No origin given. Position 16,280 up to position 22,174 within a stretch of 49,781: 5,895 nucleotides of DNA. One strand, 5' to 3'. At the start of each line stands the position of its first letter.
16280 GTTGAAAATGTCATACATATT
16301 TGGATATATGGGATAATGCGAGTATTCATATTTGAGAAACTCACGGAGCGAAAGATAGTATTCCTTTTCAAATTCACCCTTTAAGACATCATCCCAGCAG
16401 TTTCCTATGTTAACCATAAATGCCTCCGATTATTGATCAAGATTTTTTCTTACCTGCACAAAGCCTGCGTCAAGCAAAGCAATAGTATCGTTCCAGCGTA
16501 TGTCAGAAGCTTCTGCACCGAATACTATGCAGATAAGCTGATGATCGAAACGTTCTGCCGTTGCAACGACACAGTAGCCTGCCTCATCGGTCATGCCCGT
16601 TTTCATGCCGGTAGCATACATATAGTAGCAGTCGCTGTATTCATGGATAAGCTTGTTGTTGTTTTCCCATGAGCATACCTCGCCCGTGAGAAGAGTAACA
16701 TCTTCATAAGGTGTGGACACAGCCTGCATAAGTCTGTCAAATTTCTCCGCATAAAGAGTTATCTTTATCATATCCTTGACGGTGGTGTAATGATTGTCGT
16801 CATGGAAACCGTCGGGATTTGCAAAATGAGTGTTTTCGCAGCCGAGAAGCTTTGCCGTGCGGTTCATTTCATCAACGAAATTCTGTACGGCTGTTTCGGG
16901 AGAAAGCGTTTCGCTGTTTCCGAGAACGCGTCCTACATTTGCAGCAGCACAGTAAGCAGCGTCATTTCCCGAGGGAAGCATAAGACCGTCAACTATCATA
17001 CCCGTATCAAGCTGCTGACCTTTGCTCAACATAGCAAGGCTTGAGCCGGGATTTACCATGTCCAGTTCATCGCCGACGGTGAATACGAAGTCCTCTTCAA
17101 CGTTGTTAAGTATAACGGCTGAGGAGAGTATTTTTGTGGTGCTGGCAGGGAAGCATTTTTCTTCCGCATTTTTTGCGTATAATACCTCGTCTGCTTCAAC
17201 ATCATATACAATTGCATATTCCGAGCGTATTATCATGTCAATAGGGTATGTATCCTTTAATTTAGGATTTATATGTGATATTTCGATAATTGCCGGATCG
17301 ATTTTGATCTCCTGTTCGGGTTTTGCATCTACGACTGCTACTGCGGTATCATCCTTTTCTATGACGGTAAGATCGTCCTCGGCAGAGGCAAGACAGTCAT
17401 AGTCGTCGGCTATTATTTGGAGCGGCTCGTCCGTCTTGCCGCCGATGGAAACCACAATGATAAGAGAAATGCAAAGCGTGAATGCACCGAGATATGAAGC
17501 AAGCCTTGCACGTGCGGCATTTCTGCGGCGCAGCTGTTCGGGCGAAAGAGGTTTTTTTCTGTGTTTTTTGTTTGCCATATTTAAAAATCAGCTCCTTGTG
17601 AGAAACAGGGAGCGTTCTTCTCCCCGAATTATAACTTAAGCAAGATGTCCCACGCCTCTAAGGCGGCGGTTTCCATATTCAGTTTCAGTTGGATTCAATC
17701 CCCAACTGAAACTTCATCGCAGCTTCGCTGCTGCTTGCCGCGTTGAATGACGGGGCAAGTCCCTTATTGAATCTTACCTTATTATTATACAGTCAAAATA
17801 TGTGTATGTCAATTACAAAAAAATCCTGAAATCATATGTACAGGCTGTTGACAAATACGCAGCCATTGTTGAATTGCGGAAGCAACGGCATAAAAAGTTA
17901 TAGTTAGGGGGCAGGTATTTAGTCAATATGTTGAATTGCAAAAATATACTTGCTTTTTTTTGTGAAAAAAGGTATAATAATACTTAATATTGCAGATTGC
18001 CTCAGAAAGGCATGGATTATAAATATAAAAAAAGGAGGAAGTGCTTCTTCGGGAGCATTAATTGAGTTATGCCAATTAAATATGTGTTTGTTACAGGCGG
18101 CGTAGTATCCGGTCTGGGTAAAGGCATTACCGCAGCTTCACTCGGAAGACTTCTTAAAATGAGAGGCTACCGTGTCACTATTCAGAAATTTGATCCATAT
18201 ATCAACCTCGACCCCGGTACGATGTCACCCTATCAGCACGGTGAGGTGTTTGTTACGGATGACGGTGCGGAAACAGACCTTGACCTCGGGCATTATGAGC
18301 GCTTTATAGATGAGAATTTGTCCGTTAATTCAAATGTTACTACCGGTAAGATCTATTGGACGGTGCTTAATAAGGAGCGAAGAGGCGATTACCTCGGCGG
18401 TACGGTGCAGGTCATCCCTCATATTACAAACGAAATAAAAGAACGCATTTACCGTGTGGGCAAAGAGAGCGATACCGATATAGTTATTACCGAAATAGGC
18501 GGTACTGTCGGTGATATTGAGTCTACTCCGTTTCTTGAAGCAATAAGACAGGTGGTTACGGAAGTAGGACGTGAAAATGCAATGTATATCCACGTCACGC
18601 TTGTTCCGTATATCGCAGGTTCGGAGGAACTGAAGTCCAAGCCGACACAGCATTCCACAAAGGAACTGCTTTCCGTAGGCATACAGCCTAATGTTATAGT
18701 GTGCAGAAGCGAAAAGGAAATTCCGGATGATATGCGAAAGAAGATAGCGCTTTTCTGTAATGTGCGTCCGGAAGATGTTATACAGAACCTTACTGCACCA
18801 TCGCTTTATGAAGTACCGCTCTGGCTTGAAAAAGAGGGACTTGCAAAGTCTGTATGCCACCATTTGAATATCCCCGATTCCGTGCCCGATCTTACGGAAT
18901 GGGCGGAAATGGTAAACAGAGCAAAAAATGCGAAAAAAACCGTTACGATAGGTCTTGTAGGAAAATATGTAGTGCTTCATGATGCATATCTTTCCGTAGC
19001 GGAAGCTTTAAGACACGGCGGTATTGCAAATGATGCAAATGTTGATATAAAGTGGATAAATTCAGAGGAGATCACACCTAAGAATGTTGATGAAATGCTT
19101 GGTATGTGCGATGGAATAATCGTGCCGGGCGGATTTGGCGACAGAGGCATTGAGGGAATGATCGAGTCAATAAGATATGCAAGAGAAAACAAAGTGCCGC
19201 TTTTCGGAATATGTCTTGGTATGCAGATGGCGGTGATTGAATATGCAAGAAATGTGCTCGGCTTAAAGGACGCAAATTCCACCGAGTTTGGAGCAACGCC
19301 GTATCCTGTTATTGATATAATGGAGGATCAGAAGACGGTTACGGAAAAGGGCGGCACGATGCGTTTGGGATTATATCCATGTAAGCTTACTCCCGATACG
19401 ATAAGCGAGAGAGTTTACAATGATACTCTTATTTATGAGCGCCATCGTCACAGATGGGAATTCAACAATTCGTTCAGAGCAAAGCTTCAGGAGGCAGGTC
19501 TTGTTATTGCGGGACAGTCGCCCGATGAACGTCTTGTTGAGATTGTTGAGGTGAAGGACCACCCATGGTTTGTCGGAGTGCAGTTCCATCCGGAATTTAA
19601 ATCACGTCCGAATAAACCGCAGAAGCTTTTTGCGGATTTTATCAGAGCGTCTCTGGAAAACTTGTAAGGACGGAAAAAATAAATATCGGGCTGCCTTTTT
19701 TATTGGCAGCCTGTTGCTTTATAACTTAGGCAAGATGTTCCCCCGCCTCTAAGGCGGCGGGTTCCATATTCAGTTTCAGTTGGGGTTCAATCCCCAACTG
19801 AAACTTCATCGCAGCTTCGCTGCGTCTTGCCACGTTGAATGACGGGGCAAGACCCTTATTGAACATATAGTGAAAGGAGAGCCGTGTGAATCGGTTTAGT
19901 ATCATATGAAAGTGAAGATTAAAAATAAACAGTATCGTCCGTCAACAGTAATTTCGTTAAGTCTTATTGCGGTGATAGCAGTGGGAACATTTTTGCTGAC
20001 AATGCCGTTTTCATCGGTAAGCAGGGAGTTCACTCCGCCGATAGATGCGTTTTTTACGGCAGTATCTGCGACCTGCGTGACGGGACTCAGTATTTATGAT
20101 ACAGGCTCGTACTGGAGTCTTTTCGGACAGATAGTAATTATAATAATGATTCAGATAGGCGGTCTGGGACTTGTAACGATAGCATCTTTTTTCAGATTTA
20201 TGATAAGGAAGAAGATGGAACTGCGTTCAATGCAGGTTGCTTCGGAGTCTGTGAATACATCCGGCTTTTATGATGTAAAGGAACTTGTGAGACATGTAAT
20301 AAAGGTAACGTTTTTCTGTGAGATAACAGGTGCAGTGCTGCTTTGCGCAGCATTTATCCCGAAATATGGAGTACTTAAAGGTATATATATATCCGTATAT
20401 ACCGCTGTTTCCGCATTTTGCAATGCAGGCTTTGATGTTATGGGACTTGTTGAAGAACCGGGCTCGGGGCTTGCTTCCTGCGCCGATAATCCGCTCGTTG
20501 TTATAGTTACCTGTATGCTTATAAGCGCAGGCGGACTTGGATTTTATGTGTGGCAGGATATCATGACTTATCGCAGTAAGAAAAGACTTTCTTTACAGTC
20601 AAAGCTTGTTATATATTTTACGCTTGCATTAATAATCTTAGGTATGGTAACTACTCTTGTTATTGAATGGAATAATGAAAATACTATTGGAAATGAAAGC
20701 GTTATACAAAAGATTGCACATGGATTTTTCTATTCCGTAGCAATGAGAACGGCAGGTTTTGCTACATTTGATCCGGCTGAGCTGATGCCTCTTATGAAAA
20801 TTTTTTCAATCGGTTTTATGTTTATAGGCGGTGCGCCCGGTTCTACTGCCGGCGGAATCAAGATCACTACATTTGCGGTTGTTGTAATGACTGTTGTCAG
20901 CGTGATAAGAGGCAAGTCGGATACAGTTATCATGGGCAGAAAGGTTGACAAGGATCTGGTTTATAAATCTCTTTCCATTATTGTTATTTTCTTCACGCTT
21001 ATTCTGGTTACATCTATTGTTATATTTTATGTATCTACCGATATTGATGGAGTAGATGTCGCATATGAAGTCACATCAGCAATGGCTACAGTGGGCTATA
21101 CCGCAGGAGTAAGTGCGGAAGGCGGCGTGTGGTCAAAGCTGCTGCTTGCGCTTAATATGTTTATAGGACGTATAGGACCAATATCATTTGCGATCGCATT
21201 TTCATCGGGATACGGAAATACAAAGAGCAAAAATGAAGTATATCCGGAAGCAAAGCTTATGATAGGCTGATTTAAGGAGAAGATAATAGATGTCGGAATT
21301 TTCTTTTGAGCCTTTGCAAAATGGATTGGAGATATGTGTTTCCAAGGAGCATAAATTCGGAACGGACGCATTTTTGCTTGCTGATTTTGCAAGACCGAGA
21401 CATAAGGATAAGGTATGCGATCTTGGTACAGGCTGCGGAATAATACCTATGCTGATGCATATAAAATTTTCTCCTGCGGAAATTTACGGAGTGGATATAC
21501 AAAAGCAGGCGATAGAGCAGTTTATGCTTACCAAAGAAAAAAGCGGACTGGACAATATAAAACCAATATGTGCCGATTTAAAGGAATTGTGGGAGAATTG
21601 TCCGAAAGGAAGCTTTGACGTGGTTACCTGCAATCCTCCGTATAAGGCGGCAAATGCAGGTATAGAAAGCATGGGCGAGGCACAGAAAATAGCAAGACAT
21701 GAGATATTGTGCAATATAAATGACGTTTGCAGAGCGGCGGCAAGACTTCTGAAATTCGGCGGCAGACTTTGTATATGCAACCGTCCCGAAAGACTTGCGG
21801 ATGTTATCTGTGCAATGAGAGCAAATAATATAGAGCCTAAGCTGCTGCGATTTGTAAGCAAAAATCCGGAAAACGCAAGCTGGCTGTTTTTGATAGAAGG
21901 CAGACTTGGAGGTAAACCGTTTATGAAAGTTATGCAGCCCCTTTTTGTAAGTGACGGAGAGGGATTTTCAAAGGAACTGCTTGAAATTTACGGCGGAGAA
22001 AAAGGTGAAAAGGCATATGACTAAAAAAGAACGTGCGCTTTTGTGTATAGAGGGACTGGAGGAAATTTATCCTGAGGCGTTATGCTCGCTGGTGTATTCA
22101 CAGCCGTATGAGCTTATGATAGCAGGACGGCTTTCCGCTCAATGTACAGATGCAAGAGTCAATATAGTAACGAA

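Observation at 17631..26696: Modular, highly structured ~144-bp intergenic repeat family (three full copies, at least five fragments)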

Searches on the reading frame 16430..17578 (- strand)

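Call 24: search_protein_families(library=pfam, proteins=[window:16430-17578:-])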
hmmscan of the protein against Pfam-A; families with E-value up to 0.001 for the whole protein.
window:16430-17578:- (382 aa): 2 families
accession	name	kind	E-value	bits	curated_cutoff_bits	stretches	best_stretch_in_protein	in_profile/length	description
PF00768.25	Peptidase_S11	-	2.3e-39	135.7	27.6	1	117-356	10-238/239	D-alanyl-D-alanine carboxypeptidase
PF02113.21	Peptidase_S13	-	0.00015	21.1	22.8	1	118-167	16-66/444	D-Ala-D-Ala carboxypeptidase 3 (S13) family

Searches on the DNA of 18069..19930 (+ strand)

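Call 34: search_rna_families(source=window, start=19650, end=19930, threshold=evalue, max_evalue=10)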
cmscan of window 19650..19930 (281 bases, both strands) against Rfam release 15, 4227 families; matches with E-value up to 10: 10.
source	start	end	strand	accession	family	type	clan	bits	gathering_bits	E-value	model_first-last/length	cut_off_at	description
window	19773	19804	+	RF01684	mascRNA-menRNA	Gene;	-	21.3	42.5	0.041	1-56/56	no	MALAT1-associated small cytoplasmic RNA/MEN beta RNA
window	19772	19805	-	RF02822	Srn266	Gene; sRNA;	-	19.2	63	0.7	71-104/112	no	Streptococcus RNA 266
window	19673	19736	+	RF02389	sau-31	Gene; sRNA;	-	19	50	1.8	1-66/66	no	Staphylococcus sRNA sau-31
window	19784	19860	-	RF01323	CRISPR-DR10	Gene; CRISPR;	-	17.2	39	0.25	1-37/37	no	CRISPR RNA direct repeat element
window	19822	19854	+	RF02838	Ref55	Gene; sRNA;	-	16.8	43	8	16-48/54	no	Enterococcus sRNA 55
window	19772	19807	+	RF04055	mir-1261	Gene; miRNA;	-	15.5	91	3.1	1-82/82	no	mir-1261 microRNA precursor family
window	19770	19805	-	RF03550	mir-31_2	Gene; miRNA;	-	15.1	97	3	1-83/83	no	mir-31_2 microRNA precursor family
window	19743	19757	-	RF00624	P9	Gene;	-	11.5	43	5.7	55-69/74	no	Pseudomonas sRNA P9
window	19893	19930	-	RF02108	DLEU2_4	Gene; lncRNA;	-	11.3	40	8.9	23-58/58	5'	Deleted in lymphocytic leukemia 2 conserved region 4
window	19779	19798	+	RF01391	isrH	Gene; sRNA;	-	8.6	45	3.7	1-20/280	no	isrH Hfq binding RNA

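Call 36: search_dna_similar(query=window:19716-19868:+, collection=plasmids, mode=distant, max_evalue=0.001)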
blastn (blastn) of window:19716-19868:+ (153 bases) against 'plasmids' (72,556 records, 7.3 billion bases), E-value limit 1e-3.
No match.

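Call 37: search_dna_similar(query=window:19716-19868:+, collection=phages, mode=distant, max_evalue=0.001)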
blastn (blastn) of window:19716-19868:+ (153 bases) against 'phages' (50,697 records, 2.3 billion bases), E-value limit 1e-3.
No match.

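Call 90: search_with_rna_model(model_id=R1, sources=[L203, L204], max_evalue=1)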
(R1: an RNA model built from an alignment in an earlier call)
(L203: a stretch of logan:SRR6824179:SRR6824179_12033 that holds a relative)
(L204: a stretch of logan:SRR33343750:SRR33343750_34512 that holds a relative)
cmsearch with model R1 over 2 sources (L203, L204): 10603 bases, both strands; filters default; matches with E-value up to 1: 0.
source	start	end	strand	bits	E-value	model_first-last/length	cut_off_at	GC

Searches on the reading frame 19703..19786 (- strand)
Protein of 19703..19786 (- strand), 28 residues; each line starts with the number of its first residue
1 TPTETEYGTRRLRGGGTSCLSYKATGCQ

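Call 48: search_protein_families(library=pfam, proteins=[window:19703-19786:-], max_evalue=1)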
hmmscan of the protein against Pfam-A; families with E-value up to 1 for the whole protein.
seq(28 aa): 0 families

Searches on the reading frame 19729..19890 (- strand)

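Call 48: search_protein_families(library=pfam, proteins=[window:19729-19890:-], max_evalue=1)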
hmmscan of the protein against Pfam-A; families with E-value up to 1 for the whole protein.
seq(54 aa): 1 family
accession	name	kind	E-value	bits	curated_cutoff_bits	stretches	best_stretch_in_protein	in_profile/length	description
PF18873.5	Sgo0707_N1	-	0.33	10.6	25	1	7-47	141-181/269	Sgo0707 N-terminal domain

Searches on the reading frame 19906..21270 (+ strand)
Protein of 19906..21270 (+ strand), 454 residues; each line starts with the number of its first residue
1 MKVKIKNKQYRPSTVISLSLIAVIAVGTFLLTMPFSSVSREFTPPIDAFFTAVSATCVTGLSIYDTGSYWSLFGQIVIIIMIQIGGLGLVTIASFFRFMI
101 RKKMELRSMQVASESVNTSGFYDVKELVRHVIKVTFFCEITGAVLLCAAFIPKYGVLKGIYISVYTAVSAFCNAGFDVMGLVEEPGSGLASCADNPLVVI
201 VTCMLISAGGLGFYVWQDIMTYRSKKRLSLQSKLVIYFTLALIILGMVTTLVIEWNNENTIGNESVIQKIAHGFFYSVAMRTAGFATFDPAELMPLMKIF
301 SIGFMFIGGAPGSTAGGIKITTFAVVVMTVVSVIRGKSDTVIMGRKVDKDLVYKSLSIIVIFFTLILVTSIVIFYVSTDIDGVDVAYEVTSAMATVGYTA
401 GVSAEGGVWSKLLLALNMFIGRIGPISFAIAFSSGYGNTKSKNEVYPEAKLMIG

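Call 24: search_protein_families(library=pfam, proteins=[window:19906-21270:+])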
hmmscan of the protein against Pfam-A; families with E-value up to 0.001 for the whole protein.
window:19906-21270:+ (454 aa): 1 family
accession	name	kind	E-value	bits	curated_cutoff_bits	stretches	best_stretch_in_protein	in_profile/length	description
PF02386.22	TrkH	-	5.3e-51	174.1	27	1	13-433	36-491/502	Cation transport protein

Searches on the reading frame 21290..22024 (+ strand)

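Call 41: search_protein_families(library=pfam, proteins=[window:21290-22024:+], max_evalue=0.00001)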
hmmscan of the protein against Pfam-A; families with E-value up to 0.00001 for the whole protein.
window:21290-22024:+ (244 aa): 5 families
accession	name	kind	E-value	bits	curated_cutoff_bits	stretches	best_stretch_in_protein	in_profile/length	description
PF13847.12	Methyltransf_31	-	6.6e-14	52.3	27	1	39-165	4-112/145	Methyltransferase domain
PF05175.20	MTS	-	1.5e-12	48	23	1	27-126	21-116/170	Methyltransferase small domain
PF13649.12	Methyltransf_25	-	3.7e-09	37.6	27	1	42-115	1-71/97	Methyltransferase domain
PF08241.18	Methyltransf_11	-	2e-07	32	21.2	1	44-116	2-68/95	Methyltransferase domain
PF06325.19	PrmA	-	9.8e-06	25.7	22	0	37-115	160-233/296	Ribosomal protein L11 methyltransferase (PrmA)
